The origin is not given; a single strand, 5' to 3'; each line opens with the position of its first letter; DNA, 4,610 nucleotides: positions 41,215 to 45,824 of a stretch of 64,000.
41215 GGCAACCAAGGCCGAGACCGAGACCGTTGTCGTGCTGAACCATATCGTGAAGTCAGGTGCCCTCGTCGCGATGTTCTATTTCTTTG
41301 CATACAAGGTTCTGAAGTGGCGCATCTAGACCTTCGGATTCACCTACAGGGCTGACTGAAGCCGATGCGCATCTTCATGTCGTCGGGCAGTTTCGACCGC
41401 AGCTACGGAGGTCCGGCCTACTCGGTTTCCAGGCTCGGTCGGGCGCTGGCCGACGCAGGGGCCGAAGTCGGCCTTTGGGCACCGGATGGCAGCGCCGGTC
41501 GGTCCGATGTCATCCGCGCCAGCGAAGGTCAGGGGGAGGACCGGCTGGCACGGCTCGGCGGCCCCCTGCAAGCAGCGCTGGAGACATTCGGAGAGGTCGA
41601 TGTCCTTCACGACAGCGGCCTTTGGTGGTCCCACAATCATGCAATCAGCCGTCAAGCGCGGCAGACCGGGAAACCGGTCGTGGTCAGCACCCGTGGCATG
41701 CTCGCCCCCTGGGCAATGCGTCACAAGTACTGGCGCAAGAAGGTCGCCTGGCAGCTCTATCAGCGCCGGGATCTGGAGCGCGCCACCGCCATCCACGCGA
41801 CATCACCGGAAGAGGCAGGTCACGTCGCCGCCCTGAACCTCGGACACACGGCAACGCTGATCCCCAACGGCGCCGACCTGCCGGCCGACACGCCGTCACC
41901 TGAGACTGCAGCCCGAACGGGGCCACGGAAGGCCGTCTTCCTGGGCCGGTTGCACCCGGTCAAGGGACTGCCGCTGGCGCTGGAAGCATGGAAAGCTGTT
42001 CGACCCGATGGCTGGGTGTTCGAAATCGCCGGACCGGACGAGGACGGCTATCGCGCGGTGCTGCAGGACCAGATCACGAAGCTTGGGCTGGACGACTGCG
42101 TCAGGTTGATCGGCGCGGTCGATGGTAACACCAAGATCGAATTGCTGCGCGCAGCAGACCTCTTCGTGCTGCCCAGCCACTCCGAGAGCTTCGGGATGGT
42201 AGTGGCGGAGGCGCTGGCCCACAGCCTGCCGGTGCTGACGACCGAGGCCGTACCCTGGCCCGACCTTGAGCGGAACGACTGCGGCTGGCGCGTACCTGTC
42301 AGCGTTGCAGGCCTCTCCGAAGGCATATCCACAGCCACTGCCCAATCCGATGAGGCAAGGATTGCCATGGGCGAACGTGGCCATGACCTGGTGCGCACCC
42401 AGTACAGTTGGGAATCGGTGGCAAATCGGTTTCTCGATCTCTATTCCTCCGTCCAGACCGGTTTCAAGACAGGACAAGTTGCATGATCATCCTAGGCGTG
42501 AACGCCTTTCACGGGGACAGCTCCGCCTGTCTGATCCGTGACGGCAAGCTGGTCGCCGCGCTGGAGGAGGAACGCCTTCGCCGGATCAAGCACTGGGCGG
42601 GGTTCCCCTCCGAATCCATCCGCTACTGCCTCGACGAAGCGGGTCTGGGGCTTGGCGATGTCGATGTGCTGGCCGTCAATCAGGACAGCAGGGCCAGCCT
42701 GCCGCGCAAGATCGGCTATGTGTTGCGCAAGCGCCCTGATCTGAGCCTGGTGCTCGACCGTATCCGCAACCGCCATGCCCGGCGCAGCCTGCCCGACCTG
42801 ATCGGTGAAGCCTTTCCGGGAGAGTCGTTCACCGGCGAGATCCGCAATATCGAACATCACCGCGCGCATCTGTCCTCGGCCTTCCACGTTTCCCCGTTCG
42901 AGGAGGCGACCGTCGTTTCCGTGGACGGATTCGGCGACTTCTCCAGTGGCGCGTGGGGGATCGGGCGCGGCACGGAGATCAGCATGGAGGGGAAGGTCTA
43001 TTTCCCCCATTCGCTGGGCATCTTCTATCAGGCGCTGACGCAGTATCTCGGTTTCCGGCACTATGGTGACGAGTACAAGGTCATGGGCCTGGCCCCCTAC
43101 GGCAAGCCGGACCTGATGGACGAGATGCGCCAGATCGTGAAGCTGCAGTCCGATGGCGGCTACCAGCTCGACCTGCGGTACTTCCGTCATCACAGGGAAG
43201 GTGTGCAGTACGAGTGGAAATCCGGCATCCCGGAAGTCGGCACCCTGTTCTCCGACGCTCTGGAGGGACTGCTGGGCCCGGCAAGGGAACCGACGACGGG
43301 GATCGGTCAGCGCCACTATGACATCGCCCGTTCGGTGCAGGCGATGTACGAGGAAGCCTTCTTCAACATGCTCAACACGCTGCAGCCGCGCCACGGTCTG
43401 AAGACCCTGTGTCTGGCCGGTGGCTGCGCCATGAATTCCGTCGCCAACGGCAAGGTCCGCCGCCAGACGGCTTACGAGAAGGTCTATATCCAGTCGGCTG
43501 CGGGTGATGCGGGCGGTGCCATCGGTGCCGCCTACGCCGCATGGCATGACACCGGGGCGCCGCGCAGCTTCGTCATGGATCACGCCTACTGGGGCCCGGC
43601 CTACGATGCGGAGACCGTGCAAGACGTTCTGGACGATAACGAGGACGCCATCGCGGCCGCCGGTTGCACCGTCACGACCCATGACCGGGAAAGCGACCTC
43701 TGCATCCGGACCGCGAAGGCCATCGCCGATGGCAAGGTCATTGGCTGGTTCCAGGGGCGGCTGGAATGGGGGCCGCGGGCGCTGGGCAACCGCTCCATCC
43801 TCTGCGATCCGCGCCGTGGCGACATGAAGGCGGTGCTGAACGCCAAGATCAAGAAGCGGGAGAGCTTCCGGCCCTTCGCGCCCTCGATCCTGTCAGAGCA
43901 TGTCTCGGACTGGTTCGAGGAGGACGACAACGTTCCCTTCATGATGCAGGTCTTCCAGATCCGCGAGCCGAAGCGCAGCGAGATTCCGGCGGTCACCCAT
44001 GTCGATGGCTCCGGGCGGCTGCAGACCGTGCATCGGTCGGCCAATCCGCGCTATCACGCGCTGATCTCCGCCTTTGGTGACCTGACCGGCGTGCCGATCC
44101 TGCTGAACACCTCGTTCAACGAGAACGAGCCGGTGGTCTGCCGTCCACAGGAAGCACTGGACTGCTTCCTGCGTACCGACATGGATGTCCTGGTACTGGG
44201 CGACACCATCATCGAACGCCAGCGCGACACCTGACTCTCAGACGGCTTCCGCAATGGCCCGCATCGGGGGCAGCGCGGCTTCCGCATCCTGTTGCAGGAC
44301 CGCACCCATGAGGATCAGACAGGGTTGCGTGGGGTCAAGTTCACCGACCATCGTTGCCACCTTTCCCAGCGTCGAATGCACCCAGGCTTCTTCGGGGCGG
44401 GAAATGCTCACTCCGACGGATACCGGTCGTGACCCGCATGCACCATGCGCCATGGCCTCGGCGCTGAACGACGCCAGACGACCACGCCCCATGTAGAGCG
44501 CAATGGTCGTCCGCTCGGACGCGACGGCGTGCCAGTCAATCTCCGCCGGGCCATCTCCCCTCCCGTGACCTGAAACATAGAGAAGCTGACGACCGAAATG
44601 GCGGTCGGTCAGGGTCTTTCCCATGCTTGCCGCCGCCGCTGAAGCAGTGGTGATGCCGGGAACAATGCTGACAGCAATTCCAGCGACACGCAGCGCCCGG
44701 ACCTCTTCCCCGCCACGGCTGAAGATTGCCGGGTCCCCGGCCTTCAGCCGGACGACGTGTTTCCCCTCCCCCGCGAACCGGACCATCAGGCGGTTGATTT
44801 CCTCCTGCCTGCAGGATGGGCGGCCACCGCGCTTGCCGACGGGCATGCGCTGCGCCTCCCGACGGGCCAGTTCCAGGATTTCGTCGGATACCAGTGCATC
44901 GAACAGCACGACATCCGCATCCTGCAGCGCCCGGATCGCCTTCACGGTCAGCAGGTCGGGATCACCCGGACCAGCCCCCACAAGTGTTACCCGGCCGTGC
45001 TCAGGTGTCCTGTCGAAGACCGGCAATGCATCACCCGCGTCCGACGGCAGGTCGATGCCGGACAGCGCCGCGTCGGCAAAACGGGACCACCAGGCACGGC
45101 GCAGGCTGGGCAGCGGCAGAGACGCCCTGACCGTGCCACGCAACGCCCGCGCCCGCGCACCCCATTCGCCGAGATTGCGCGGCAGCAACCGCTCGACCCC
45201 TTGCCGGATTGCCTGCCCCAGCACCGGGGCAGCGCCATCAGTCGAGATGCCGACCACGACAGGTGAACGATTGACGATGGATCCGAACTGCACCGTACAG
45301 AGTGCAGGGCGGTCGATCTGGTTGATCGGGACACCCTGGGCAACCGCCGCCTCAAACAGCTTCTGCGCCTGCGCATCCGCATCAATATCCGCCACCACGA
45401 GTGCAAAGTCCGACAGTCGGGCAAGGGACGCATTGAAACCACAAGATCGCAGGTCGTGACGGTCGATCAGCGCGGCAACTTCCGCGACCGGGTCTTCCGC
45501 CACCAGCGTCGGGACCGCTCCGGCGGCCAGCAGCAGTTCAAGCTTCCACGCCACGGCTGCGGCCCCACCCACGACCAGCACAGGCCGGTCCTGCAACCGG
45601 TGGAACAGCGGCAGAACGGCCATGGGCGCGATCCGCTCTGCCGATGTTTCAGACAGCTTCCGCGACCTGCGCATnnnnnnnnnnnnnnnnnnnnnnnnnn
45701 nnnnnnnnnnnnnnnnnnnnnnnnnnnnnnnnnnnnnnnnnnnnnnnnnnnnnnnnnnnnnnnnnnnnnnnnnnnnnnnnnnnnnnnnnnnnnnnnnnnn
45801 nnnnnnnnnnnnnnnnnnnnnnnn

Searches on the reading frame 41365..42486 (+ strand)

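Call 20: search_protein_families(library=pfam, proteins=[window:41365-42486:+], max_evalue=0.00001)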
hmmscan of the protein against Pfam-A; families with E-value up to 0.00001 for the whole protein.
window:41365-42486:+ (373 aa): 5 families
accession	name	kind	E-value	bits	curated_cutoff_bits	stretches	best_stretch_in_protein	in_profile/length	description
PF00534.26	Glycos_transf_1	-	2.1e-26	93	26.4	1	180-338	8-168/172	Glycosyl transferases group 1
PF13692.12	Glyco_trans_1_4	-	3.2e-24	86.2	27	1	189-322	3-137/142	Glycosyl transferases group 1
PF13579.12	Glyco_trans_4_4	-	5.3e-13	50.1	29.7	1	15-169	1-158/158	Glycosyl transferase 4-like domain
PF13439.12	Glyco_transf_4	-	1e-12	48.9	28.5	1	14-172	1-168/170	Glycosyltransferase Family 4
PF20706.3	GT4-conflict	-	1e-11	44.9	26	1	169-294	180-312/385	Family 4 Glycosyltransferase in conflict systems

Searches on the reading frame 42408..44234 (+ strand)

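Call 21: search_protein_families(library=pfam, proteins=[window:42408-44234:+], max_evalue=0.00001)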
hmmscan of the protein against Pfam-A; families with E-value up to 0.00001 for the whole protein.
window:42408-44234:+ (608 aa): 2 families
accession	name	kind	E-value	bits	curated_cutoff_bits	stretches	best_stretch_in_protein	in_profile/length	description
PF16861.10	Carbam_trans_C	-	5.1e-73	244.6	27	1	436-604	1-170/170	Carbamoyltransferase C-terminus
PF02543.21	Carbam_trans_N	-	1.3e-56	193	24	1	28-375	2-345/346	Carbamoyltransferase N-terminus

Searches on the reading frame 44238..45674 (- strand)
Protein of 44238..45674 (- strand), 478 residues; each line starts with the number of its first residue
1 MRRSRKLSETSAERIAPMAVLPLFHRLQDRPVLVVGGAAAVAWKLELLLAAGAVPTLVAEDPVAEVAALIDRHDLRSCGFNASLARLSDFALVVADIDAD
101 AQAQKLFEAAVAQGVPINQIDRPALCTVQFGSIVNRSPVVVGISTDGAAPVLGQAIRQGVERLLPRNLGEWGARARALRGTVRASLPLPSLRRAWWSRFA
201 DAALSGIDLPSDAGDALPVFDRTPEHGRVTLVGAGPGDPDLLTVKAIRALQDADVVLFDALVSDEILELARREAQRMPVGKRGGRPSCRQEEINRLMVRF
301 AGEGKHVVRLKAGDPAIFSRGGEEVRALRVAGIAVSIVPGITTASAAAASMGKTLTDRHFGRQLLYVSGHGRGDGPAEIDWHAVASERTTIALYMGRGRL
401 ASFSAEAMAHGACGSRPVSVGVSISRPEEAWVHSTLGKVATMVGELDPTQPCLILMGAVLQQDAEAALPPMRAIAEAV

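Call 21: search_protein_families(library=pfam, proteins=[window:44238-45674:-], max_evalue=0.00001)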
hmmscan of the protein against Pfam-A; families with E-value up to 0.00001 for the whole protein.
window:44238-45674:- (478 aa): 2 families
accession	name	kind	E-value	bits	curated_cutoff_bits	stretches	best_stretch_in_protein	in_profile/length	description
PF00590.25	TP_methylase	-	3.9e-46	158.1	27.8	1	228-439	1-211/212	Tetrapyrrole (Corrin/Porphyrin) Methylases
PF13241.12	NAD_binding_7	-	6.4e-16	59.3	22.1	1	23-132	1-104/104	Putative NAD(P)-binding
